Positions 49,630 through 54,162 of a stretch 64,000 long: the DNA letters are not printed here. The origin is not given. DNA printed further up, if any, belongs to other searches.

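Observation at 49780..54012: A T9SS-sorted beta-helix repeat protein embedded in the pilus operon and translationally coupled to a fimbrillin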

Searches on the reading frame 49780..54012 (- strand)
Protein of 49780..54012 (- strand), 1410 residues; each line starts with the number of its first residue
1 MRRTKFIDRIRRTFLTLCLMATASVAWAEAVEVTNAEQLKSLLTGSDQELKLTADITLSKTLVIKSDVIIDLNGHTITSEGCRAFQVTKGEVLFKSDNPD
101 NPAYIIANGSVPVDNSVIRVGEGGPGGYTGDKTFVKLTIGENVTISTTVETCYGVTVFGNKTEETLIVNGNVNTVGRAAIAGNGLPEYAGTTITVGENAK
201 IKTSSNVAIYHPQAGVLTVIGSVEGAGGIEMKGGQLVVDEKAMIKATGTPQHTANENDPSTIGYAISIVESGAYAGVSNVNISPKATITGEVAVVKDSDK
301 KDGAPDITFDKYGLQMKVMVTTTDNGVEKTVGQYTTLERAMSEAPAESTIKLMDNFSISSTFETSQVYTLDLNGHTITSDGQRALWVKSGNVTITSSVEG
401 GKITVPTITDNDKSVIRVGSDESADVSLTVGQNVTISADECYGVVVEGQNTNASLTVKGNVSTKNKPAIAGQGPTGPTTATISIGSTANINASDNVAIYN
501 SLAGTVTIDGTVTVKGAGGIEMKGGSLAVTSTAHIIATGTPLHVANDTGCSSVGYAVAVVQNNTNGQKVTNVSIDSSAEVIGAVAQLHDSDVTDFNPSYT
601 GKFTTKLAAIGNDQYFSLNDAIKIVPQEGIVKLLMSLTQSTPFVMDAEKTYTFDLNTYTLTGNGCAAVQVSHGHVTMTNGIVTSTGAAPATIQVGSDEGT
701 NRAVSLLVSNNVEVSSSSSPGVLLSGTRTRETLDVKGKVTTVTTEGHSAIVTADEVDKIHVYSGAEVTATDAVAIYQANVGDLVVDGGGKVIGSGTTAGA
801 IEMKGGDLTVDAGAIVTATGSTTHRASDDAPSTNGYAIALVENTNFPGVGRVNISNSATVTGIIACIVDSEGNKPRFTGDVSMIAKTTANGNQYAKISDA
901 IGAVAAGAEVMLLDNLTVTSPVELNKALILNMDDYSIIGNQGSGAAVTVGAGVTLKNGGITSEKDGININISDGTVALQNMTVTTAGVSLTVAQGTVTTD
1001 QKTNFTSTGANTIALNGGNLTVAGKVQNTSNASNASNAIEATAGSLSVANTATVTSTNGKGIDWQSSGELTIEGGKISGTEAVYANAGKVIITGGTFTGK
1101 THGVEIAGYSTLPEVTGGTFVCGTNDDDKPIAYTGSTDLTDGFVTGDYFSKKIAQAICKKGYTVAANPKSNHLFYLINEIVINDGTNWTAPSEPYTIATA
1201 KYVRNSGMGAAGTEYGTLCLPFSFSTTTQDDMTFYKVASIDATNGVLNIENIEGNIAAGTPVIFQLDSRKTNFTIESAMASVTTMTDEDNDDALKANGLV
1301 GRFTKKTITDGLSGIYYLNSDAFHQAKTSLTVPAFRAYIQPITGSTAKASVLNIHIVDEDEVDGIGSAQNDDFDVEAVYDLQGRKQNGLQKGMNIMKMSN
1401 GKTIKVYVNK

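Call 5: search_protein_families(library=pfam, proteins=[window:49780-54012:-], max_evalue=0.01)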
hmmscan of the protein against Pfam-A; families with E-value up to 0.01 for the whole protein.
window:49780-54012:- (1410 aa): 1 family
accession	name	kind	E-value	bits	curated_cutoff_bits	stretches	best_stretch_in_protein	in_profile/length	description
PF00027.35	cNMP_binding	-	0.0055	17.1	27.5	0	86-135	3-57/89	Cyclic nucleotide-binding domain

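Call 6: search_protein_families(library=ncbifam, proteins=[window:49780-54012:-], max_evalue=1)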
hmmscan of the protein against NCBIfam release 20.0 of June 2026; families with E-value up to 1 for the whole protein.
window:49780-54012:- (1410 aa): 1 family
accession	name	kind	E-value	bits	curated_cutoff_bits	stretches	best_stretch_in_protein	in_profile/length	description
TIGR03983.1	cas1_MYXAN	equivalog_domain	0.3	10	358.05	0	723-794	17-85/347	type I-MYXAN CRISPR-associated endonuclease Cas1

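Call 10: find_homologous_proteins(query=window:49783-54012:-, max_evalue=0.001)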
Query window:49783-54012:- (1410 aa): 158 proteins with E <= 0.001 among 8000 candidates; the best 120 are listed.
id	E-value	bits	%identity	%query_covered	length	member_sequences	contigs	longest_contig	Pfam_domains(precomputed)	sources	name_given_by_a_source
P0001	0.0e+0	3016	100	100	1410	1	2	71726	-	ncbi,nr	ncbi:MAG: hypothetical protein MJZ35_00150 [Bacteroidaceae bacterium]|nr:hypothetical protein [Bacte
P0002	0.0e+0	2746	93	100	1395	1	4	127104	-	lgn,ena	-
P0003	0.0e+0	2271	78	100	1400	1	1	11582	-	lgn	-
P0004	0.0e+0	2148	75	100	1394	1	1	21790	-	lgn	-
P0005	0.0e+0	1627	61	100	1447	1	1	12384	-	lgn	-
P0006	0.0e+0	1557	59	100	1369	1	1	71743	-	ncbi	-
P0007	0.0e+0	1455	56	100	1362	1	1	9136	-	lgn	-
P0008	0.0e+0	1401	54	100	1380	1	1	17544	-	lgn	-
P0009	0.0e+0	1396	55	98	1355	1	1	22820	-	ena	-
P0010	0.0e+0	1387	54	99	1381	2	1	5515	-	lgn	-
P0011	0.0e+0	1375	55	98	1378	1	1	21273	-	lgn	-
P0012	0.0e+0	1364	54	98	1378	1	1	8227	-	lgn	-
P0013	0.0e+0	1360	54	99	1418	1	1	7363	-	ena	-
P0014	0.0e+0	1354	52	99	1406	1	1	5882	-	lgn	-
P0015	0.0e+0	1352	54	98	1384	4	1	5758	-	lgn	-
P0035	0.0e+0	1264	50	99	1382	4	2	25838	PF20585.5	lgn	-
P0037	0.0e+0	1194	50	100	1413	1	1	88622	-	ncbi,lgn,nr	ncbi:MAG: hypothetical protein MJZ36_02960 [Bacteroidaceae bacterium]|nr:hypothetical protein [Bacte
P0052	3.5e-282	958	44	98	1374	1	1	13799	PF20585.5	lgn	-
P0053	2.1e-281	955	43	99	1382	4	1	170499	-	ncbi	-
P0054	2.2e-281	955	44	98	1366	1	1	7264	PF20585.5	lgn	-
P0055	8.2e-280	950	44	98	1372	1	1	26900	PF20585.5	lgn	-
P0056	1.1e-279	949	43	98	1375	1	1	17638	PF20585.5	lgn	-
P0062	2.1e-274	932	43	98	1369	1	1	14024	PF20585.5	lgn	-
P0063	3.4e-272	924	44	98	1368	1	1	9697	PF20585.5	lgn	-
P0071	8.1e-89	317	34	45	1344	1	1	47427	-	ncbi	-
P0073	2.5e-86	309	35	41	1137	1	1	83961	-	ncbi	-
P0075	1.7e-82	296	38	41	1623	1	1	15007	-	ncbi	-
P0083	7.5e-39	151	40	19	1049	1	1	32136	PF13229.13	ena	-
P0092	2.1e-34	137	38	18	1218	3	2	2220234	PF18998.7,PF00395.26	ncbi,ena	-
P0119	1.1e-25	108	33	25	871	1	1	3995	PF20585.5,PF00395.26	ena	-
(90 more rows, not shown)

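Call 14: find_encoding_contigs(protein=P0053, flank=10000, max_places=2)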
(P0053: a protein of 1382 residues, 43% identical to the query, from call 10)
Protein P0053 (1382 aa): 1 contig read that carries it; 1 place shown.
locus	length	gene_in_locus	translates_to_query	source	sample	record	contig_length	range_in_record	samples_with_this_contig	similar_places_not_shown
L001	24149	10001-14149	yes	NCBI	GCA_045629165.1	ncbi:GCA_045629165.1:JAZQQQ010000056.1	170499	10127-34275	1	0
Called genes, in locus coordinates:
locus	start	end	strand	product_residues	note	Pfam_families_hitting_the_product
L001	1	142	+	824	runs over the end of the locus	-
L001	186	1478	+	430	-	-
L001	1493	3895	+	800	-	PF13149:Mfa_like_1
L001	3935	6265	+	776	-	PF13149:Mfa_like_1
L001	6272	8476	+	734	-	PF13149:Mfa_like_1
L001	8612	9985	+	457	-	PF13173:AAA_14, PF13635:DUF4143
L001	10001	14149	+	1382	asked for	-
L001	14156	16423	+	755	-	PF13149:Mfa_like_1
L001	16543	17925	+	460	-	PF13149:Mfa_like_1 (faint)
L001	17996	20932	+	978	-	-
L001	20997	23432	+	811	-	-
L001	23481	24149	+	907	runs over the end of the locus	-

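Call 15: find_encoding_contigs(protein=P0037, flank=10000, max_places=2)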
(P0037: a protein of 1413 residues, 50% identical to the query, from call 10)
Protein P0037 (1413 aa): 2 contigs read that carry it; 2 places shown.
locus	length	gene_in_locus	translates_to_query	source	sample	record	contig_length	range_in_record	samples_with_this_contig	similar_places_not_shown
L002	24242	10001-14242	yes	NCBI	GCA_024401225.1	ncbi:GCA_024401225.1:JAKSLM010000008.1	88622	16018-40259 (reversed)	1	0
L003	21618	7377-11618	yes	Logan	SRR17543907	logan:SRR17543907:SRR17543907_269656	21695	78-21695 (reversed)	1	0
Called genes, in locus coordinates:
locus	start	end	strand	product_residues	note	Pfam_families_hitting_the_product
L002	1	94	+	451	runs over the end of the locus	-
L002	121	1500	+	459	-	-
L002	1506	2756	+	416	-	-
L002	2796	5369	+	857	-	PF13149:Mfa_like_1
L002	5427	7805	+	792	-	PF13149:Mfa_like_1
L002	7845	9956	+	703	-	PF13149:Mfa_like_1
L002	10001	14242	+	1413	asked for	-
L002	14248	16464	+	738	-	PF13149:Mfa_like_1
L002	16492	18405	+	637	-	PF13149:Mfa_like_1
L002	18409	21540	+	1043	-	-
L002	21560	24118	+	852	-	-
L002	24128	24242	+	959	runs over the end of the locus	-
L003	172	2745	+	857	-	PF13149:Mfa_like_1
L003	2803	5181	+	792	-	PF13149:Mfa_like_1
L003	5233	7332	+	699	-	PF13149:Mfa_like_1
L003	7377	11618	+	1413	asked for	-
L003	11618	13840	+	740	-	PF13149:Mfa_like_1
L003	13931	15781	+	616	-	PF13149:Mfa_like_1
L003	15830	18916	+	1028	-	-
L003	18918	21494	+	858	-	-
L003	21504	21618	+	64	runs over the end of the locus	?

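Call 27: search_solved_structures(query=window:49783-54012:-, max_evalue=10, show_alignments=3)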
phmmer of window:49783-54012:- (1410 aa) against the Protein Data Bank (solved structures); distinct sequences matched with E-value up to 10: 6.
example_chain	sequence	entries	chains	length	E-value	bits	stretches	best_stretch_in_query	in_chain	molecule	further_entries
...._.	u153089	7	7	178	0.16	12.8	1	368-422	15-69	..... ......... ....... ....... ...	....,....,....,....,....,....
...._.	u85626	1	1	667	0.22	12.4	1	759-841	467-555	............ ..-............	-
7nhn_K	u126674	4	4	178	0.22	12.3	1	368-422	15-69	50S ribosomal protein L6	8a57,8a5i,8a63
4rpe_A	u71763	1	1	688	0.23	12.3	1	759-841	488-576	Linoleate 9/13-lipoxygenase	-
4g32_A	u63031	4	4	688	0.23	12.3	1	759-841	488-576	15S-LIPOXYGENASE | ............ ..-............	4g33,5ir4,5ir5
9b8b_H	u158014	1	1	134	1.1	10.1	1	88-134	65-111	RM038 fragment antigen binding heavy chain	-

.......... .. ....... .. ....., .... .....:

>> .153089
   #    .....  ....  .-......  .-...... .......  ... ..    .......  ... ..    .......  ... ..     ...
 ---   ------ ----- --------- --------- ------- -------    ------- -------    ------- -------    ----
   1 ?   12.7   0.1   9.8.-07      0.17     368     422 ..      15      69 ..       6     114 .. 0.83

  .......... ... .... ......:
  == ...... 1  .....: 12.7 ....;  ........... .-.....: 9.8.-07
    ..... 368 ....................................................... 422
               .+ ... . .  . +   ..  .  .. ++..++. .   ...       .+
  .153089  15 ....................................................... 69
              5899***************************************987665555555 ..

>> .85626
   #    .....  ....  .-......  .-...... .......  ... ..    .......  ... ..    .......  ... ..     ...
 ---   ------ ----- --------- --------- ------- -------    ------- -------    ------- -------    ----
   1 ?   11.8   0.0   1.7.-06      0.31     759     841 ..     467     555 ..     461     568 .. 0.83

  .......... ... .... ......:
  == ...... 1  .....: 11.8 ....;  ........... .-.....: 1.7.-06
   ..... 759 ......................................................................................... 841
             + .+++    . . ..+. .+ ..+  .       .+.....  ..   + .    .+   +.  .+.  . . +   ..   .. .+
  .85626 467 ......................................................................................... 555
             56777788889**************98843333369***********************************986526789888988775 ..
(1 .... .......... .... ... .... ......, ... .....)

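Call 37: search_protein_families(library=pfam, proteins=[P0035, P0052, P0083, P0119, P0092, P0075, P0071], max_evalue=0.01)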
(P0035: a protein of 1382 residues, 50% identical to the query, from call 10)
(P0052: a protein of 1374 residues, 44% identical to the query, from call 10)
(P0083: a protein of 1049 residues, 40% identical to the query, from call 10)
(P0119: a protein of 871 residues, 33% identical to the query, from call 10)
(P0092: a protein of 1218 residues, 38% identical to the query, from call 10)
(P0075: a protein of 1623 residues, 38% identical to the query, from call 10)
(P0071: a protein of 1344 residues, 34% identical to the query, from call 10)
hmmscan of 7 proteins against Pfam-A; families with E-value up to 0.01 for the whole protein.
P0035 (1382 aa): 1 family
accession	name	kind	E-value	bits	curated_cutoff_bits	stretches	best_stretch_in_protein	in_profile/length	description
PF20585.4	Pectate_lyase_5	-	6.6e-06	26.7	24.3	1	15-143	2-103/126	Putative pectate lyase-like adhesive domain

P0052 (1374 aa): 1 family
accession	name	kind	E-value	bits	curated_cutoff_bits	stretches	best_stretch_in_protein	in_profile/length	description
PF20585.4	Pectate_lyase_5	-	1.4e-08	35.3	24.3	1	5-84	2-62/126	Putative pectate lyase-like adhesive domain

P0083 (1049 aa): 1 family
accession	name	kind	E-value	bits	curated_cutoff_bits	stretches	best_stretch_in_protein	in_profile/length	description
PF13229.12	Beta_helix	-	8.2e-09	35.7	25.9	1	94-244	7-138/158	Right handed beta helix region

P0119 (871 aa): 2 families
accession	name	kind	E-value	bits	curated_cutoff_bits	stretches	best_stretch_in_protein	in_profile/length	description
PF00395.25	SLH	-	6.5e-21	74.5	20.8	2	705-745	1-41/44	S-layer homology domain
PF20585.4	Pectate_lyase_5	-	1.4e-07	32.1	24.3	0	330-470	21-97/126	Putative pectate lyase-like adhesive domain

P0092 (1218 aa): 3 families
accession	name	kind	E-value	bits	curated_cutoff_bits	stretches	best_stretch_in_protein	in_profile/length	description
PF00395.25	SLH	-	3.1e-34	117.1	20.8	3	1099-1141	2-44/44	S-layer homology domain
PF18998.6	Flg_new_2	-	1.8e-11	44.3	23.6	1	949-1027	1-72/73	Divergent InlB B-repeat domain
PF17899.6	Peptidase_M61_N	-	0.0082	16.6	23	0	986-1030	49-93/168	Peptidase M61 N-terminal domain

P0075 (1623 aa): 0 families

P0071 (1344 aa): 0 families

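Call 61: find_encoding_contigs(protein=P0073, flank=8000, max_places=1)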
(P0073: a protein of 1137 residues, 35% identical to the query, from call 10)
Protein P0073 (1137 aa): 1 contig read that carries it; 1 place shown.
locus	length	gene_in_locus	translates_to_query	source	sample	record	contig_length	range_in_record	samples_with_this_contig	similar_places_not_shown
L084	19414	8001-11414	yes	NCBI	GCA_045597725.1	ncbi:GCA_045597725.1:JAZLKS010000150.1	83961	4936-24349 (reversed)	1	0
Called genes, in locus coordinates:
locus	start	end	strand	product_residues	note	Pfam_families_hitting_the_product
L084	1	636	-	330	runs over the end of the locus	PF20511:PMI_typeI_cat, PF21621:MPI_cupin_dom (weak)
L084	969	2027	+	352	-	-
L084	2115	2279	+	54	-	-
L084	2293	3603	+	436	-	-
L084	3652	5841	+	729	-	PF13149:Mfa_like_1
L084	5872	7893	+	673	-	PF13149:Mfa_like_1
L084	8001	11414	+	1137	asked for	-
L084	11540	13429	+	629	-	PF13149:Mfa_like_1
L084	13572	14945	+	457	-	PF13149:Mfa_like_1 (faint)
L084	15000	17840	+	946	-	-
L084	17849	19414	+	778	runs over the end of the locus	-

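Call 62: find_encoding_contigs(protein=P0071, flank=8000, max_places=1)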
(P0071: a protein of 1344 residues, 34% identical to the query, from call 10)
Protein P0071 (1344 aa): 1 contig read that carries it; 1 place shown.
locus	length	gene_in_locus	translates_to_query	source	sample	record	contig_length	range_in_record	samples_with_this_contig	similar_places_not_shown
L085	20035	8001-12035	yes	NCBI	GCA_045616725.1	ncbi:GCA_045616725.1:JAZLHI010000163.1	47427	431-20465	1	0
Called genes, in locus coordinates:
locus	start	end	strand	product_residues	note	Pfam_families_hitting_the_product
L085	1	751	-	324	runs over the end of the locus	PF20511:PMI_typeI_cat, PF21621:MPI_cupin_dom (weak)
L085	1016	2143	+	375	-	-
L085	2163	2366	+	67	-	-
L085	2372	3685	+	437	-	-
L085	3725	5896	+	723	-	PF13149:Mfa_like_1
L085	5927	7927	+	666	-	PF13149:Mfa_like_1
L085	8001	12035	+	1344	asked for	-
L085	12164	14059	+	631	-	PF13149:Mfa_like_1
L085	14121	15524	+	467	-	PF13149:Mfa_like_1 (faint)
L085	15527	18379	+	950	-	-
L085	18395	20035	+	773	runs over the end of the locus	-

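Call 65: find_encoding_contigs(protein=P0001, flank=10000, max_places=3)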
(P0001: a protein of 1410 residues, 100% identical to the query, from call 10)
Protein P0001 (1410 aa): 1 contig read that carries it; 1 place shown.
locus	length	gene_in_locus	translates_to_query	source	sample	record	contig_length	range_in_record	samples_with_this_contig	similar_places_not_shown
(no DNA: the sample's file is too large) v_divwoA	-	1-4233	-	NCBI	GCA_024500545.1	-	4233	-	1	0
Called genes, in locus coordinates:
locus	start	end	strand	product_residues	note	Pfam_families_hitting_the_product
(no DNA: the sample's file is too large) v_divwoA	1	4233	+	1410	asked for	?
